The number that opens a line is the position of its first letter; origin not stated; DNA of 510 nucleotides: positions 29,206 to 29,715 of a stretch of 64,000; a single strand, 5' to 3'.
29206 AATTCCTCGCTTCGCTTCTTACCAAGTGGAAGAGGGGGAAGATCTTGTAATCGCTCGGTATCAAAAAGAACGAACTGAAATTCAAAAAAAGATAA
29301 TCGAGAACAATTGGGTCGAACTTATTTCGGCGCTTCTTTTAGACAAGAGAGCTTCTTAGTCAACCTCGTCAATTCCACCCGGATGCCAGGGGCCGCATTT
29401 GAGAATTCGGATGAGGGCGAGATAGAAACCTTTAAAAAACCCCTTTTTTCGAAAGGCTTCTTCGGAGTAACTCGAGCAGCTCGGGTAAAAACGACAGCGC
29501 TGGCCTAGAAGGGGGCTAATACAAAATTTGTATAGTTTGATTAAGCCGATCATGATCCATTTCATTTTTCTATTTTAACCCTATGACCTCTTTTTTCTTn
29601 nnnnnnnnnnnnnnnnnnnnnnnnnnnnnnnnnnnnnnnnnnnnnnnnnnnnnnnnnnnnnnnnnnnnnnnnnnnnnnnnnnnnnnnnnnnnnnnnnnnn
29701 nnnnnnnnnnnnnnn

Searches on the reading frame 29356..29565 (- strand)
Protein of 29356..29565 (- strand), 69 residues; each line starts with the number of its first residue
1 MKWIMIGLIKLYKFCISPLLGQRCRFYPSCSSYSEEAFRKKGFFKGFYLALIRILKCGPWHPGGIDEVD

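Call 51: find_encoding_contigs(protein=window:29356-29565:-, flank=3000, max_places=10)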
Protein window:29356-29565:- (69 aa): no gene with exactly this product is on record in the collection.

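Call 74: search_protein_families(library=pfam, proteins=[window:29356-29565:-], max_evalue=0.01)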
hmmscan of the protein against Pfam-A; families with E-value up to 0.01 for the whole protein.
window:29356-29565:- (69 aa): 1 family
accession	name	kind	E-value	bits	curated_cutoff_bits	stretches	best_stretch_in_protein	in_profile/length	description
PF01809.23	YidD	-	6.6e-29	99.9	27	1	2-68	1-67/67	Putative membrane protein insertion efficiency factor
